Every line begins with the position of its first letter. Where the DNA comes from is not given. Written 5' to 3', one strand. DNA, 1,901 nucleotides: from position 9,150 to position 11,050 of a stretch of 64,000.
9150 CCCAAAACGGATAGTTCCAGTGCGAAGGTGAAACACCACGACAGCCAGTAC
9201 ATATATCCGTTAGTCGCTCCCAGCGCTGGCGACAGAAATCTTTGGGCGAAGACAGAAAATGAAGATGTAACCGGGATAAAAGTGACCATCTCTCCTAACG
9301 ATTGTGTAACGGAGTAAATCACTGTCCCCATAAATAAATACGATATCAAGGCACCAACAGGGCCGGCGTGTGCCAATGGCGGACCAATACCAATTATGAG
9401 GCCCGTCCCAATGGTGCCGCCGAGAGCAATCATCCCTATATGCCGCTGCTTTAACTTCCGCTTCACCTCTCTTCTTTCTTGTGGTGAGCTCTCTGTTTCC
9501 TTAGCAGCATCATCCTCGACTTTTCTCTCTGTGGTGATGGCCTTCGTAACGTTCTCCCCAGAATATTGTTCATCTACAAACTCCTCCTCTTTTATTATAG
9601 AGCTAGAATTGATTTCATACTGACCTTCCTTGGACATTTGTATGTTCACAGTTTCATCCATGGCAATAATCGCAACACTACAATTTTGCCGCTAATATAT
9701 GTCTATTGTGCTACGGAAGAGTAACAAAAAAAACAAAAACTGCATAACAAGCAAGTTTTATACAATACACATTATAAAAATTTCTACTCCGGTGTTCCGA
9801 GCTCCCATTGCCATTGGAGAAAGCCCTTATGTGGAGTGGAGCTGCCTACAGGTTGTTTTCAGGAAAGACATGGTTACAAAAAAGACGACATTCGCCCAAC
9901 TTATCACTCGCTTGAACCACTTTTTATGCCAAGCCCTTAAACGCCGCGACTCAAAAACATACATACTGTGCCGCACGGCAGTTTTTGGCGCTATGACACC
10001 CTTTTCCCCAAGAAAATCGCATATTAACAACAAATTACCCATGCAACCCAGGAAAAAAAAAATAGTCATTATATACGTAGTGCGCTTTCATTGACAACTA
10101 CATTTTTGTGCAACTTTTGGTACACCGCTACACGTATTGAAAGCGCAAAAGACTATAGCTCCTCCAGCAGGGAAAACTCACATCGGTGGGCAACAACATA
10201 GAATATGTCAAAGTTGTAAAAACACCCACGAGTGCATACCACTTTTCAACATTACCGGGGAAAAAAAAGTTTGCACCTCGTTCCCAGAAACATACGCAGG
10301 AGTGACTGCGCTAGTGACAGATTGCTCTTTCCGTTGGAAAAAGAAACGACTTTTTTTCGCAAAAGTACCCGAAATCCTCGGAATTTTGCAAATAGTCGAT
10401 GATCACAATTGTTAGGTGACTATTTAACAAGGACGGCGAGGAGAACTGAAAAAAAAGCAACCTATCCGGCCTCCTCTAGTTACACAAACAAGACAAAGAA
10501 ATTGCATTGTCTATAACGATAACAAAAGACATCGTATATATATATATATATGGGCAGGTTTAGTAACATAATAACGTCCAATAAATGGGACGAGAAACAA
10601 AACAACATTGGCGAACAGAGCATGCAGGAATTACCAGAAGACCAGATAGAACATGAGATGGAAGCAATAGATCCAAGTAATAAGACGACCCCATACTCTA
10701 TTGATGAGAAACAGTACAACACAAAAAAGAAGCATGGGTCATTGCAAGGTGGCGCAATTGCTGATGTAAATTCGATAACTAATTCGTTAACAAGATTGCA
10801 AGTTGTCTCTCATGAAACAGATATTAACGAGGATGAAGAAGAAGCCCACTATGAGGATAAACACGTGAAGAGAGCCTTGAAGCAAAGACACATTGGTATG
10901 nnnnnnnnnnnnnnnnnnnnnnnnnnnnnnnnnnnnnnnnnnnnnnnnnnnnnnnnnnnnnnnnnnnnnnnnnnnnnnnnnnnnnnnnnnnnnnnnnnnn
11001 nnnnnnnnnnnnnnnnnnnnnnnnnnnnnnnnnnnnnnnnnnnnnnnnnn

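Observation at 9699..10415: BSC4: de novo-type ORF between divergent permease paralogs, leaky TGA-C stop and 106-codon stop-free in-frame extension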

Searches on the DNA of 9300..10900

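Call 53: search_rna_families(source=window, start=9300, end=10900, threshold=evalue, max_evalue=1)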
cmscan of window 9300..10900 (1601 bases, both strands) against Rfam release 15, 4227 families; matches with E-value up to 1: 3.
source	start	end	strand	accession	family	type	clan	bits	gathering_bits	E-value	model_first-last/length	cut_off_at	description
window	10632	10749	-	RF01505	Afu_264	Gene; snRNA; snoRNA; CD-box;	-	18.9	40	0.93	1-103/103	no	A. fumigatus snoRNA Afu_264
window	10826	10882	+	RF01306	sR52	Gene; snRNA; snoRNA; CD-box;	-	18.3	50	0.56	1-60/60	no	Small nucleolar RNA sR52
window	10086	10142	+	RF00572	SNORD66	Gene; snRNA; snoRNA; CD-box;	-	18.1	32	0.7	1-76/76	no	Small nucleolar RNA SNORD66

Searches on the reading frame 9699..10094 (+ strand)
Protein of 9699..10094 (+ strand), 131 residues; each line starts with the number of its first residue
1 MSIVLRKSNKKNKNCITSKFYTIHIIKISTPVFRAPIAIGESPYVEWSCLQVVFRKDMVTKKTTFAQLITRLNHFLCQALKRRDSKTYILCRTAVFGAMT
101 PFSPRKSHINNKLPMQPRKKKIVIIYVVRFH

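Call 7: search_protein_families(library=pfam, proteins=[window:9699-10091:+], max_evalue=0.01)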
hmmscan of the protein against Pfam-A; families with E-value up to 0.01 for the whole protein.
window:9699-10091:+ (131 aa): 0 families

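Call 8: find_homologous_proteins(query=window:9699-10091:+, max_evalue=1)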
Query window:9699-10091:+ (131 aa): 6 proteins with E <= 1 among 9 candidates.
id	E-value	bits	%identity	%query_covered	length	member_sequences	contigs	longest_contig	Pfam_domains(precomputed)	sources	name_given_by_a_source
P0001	2.6e-79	281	98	100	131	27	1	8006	-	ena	-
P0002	5.4e-73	261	98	92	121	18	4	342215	-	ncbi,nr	ncbi:ANM_HP_G0028580.mRNA.1.CDS.1 [Saccharomyces cerevisiae]|nr:ANM_HP_G0096740.mRNA.1.CDS.1 [Saccha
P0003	6.8e-51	189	76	92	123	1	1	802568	-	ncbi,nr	ncbi:CDA_G0044380.mRNA.1.CDS.1 [Saccharomyces cerevisiae]|nr:CDA_G0044380.mRNA.1.CDS.1 [Saccharomyce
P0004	5.5e-27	112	86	48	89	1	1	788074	-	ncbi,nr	ncbi:SX2_G0009890.mRNA.1.CDS.1 [Saccharomyces cerevisiae]|nr:SX2_G0009890.mRNA.1.CDS.1 [Saccharomyce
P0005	1.3e-15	75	58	57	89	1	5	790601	-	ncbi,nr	ncbi:BDH_1b_G0044700.mRNA.1.CDS.1 [Saccharomyces cerevisiae]|nr:BDH_1b_G0044700.mRNA.1.CDS.1 [Saccha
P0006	6.0e-12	64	41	92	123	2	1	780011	-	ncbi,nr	ncbi:HN1_G0009960.mRNA.1.CDS.1 [Saccharomyces cerevisiae]|nr:HN1_G0009960.mRNA.1.CDS.1 [Saccharomyce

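Call 25: find_encoding_contigs(protein=P0002, flank=1500, max_places=3)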
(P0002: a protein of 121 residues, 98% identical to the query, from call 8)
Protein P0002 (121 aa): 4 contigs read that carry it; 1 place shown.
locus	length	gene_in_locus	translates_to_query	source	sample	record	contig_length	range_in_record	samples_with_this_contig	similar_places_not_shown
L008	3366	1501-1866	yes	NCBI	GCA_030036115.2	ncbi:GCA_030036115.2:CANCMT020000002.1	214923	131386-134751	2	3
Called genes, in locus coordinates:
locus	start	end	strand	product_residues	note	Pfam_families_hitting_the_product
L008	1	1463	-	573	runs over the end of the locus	PF13520:AA_permease_2, PF00324:AA_permease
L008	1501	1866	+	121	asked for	-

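Call 26: find_encoding_contigs(protein=P0003, flank=1500, max_places=2)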
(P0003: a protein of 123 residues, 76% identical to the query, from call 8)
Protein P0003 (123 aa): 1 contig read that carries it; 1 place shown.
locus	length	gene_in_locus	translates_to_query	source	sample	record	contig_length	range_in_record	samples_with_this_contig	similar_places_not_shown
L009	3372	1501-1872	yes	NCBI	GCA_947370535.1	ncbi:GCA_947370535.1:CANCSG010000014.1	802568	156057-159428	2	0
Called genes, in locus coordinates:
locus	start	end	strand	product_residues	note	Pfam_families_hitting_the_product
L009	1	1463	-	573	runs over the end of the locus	PF13520:AA_permease_2, PF00324:AA_permease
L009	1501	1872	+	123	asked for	-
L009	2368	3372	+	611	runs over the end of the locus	PF00324:AA_permease, PF13520:AA_permease_2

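Call 27: find_encoding_contigs(protein=P0005, flank=1500, max_places=3)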
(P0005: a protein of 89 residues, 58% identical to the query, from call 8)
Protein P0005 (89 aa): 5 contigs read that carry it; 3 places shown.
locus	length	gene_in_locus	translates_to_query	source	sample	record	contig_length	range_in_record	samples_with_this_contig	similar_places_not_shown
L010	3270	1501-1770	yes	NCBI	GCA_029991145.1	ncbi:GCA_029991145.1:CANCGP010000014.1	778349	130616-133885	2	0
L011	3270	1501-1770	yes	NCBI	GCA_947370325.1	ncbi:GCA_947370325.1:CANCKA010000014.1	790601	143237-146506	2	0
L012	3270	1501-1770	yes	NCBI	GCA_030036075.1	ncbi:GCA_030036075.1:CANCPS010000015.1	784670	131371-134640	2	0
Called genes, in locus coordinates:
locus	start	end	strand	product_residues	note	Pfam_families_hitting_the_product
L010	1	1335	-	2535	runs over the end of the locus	-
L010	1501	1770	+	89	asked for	-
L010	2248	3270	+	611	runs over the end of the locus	PF00324:AA_permease, PF13520:AA_permease_2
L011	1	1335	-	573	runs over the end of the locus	PF13520:AA_permease_2, PF00324:AA_permease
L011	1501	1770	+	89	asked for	-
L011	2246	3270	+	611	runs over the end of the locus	PF00324:AA_permease, PF13520:AA_permease_2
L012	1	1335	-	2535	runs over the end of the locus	-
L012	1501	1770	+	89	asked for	-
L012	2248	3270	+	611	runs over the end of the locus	PF00324:AA_permease, PF13520:AA_permease_2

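Call 28: find_encoding_contigs(protein=P0006, flank=1500, max_places=2)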
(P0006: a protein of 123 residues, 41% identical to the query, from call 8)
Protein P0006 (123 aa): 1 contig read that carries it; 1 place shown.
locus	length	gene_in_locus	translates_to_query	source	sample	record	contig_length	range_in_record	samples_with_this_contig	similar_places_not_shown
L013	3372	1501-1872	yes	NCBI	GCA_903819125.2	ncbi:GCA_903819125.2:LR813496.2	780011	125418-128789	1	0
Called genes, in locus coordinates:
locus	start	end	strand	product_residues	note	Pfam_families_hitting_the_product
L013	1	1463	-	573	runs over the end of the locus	PF13520:AA_permease_2, PF00324:AA_permease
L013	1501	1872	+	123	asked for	-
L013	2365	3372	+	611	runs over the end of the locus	PF00324:AA_permease, PF13520:AA_permease_2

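Call 29: find_encoding_contigs(protein=P0004, flank=1500, max_places=2)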
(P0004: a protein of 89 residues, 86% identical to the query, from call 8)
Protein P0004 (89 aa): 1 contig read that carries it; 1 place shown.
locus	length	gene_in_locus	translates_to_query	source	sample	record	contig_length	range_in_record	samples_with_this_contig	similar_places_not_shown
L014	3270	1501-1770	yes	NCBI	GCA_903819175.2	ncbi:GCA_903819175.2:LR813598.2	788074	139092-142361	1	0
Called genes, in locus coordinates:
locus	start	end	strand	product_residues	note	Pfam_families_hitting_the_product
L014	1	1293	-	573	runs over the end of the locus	PF13520:AA_permease_2, PF00324:AA_permease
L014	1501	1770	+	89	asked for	-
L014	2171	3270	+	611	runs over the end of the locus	PF00324:AA_permease, PF13520:AA_permease_2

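Call 30: find_encoding_contigs(protein=window:9699-10094:+, flank=1500, max_places=10)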
Protein window:9699-10094:+ (131 aa): 24 contigs read that carry it; 8 places shown.
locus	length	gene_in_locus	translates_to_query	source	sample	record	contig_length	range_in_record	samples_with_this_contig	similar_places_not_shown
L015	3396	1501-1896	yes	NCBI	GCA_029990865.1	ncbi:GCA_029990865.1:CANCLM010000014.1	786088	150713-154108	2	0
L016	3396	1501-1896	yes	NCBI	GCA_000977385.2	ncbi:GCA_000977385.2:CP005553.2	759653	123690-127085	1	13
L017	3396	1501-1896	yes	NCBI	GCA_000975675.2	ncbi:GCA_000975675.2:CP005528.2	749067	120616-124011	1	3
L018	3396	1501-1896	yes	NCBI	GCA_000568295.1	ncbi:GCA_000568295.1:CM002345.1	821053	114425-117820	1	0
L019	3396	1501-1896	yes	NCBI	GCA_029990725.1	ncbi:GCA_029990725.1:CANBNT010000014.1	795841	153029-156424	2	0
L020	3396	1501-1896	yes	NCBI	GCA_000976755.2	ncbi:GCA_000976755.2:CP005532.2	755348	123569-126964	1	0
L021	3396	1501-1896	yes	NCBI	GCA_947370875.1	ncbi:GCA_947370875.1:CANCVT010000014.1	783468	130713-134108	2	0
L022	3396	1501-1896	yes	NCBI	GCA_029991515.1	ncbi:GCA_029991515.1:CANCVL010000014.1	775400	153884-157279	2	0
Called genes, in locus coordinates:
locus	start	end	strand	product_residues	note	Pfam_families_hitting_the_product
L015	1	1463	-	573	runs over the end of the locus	PF13520:AA_permease_2, PF00324:AA_permease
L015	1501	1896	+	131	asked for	-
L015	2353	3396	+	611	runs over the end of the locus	PF00324:AA_permease, PF13520:AA_permease_2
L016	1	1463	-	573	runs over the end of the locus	PF13520:AA_permease_2, PF00324:AA_permease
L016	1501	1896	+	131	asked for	-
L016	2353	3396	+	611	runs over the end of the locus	PF00324:AA_permease, PF13520:AA_permease_2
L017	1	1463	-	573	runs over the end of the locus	PF13520:AA_permease_2, PF00324:AA_permease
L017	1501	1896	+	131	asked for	-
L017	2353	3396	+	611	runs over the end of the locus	PF00324:AA_permease, PF13520:AA_permease_2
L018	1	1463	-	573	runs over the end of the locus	PF13520:AA_permease_2, PF00324:AA_permease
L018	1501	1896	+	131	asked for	-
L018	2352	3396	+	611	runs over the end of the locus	PF00324:AA_permease, PF13520:AA_permease_2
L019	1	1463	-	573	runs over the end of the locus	PF13520:AA_permease_2, PF00324:AA_permease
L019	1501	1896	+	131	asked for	-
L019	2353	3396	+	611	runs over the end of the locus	PF00324:AA_permease, PF13520:AA_permease_2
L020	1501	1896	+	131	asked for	-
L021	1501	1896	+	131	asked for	-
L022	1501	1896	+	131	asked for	-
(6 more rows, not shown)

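Call 60: search_protein_representatives(protein=window:9699-10091:+)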
Query: 131 residues. Proteins with E-value up to 0.001 (for the whole library): 3; up to 1e-10: 3; up to 1e-30: 0. The best 3 are listed.
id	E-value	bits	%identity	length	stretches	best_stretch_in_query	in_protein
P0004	1.8e-27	112.2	84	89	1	58-121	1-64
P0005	4.3e-16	75.4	56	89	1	54-130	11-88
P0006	1.9e-12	63.6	42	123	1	1-121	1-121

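Call 65: predict_structure(protein=window:9699-10091:+)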
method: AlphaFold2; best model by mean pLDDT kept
length: 131 residues; sequences in the alignment: 1
mean_pLDDT: 41.6   pTM: 0.38
mean pLDDT of the five models: 41.6, 39.8, 37.5, 34.1, 31.5
residues with pLDDT >= 90: 0; 70-90: 0; 50-70: 28; < 50: 103
segments of 3 or more residues with pLDDT < 50: 1-56, 86-90, 94-131
pLDDT, mean of each block of 10 residues (from residue 1): 31 31 31 39 37 49 63 62 48 39 38 36 37 38
secondary structure, 60 per line:
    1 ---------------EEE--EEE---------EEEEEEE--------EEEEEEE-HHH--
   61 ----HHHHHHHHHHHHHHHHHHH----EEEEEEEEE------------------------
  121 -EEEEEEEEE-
elements in order: E16-18 E21-23 E33-39 E48-54 H65-83 E88-96 E122-130

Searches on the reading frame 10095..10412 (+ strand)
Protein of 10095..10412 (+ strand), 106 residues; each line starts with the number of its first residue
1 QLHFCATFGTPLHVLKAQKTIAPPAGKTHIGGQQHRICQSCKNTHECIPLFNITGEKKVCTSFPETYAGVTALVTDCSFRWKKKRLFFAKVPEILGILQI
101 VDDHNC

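Call 7: search_protein_families(library=pfam, proteins=[window:10095-10412:+], max_evalue=0.01)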
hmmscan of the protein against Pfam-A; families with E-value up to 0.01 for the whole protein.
window:10095-10412:+ (106 aa): 1 family
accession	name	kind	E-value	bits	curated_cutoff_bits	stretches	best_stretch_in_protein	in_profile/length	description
PF03110.19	SBP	-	0.0073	17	27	0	28-61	32-62/75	SBP domain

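Call 56: find_homologous_proteins(query=window:10095-10412:+, max_evalue=1)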
Query window:10095-10412:+: 3 candidates shared short words with the query, none scored E <= 1.
